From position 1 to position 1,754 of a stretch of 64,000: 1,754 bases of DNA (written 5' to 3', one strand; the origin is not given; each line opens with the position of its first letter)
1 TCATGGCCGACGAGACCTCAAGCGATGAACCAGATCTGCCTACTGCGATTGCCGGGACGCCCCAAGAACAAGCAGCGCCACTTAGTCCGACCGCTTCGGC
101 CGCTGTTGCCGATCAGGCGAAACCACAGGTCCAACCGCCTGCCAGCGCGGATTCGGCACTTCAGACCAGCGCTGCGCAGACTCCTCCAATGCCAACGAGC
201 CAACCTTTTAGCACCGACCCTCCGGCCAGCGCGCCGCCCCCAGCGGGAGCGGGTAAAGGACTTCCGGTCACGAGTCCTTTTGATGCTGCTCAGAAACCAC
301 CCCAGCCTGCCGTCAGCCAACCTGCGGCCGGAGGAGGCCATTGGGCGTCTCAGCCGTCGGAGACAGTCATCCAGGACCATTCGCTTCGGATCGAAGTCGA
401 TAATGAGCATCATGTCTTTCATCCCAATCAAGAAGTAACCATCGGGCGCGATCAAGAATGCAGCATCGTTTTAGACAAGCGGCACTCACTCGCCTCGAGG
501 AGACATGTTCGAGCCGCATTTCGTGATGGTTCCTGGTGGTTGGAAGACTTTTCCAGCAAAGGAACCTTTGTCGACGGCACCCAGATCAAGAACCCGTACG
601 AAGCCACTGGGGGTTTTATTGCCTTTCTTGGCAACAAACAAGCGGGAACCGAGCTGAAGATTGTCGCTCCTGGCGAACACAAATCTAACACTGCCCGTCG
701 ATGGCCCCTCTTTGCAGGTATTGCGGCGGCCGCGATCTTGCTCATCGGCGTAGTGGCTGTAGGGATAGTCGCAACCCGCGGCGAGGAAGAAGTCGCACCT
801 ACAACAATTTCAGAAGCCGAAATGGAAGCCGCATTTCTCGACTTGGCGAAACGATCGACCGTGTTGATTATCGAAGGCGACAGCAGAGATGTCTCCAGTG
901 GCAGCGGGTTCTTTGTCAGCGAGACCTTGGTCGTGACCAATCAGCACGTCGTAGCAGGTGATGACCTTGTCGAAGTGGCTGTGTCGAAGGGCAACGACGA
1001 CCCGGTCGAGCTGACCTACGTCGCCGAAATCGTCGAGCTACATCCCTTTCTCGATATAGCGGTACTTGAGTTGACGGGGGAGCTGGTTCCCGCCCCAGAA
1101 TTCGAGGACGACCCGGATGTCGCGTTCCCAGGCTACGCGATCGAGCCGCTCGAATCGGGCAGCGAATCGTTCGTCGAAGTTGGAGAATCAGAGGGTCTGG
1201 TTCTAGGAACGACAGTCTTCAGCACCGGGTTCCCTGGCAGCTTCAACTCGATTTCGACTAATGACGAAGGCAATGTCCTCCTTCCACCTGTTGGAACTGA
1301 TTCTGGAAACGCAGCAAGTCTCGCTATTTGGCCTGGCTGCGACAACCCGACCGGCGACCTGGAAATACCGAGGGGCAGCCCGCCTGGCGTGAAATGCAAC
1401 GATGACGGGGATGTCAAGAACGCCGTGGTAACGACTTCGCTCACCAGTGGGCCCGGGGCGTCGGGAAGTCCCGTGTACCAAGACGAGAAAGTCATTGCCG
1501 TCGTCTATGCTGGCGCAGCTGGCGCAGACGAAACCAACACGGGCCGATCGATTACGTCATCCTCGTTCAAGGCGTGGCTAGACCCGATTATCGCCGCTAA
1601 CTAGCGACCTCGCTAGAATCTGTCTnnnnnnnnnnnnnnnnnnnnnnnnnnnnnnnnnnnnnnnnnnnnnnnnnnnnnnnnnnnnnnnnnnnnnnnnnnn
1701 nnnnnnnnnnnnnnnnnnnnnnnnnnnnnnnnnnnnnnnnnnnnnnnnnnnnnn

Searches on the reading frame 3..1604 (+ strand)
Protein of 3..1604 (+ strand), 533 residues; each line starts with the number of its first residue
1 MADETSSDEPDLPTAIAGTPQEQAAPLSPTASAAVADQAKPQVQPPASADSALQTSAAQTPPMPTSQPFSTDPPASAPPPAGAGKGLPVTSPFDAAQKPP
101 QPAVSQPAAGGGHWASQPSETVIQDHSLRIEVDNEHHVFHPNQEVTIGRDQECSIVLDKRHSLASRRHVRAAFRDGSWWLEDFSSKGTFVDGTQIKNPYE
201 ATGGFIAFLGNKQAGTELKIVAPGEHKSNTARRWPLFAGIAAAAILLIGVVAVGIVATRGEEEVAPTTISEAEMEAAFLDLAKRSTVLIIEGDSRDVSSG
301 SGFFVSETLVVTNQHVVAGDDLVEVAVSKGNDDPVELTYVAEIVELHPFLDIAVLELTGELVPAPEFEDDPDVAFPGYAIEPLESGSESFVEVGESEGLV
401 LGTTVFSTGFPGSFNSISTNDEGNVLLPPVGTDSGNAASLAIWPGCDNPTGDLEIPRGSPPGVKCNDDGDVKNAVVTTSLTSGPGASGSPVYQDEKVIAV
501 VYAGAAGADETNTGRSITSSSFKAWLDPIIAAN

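Call 71: search_protein_families(library=pfam, proteins=[window:3-1604:+], max_evalue=0.00001)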
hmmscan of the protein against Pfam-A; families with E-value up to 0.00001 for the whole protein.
window:3-1604:+ (533 aa): 3 families
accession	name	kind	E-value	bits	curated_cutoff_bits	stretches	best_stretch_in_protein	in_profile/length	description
PF13365.12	Trypsin_2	-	8.3e-13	49.7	27.6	1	300-498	1-142/144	Trypsin-like peptidase domain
PF00498.31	FHA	-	2.8e-12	47.3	20.7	1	145-200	1-57/67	FHA domain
PF00089.32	Trypsin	-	2.6e-06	27.9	20.6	0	301-360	28-97/220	Trypsin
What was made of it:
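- An FHA-domain protein and a second STPK are encoded in the window (call 71). Another STPK and an FHA-domain protein are encoded in the window (call 71).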
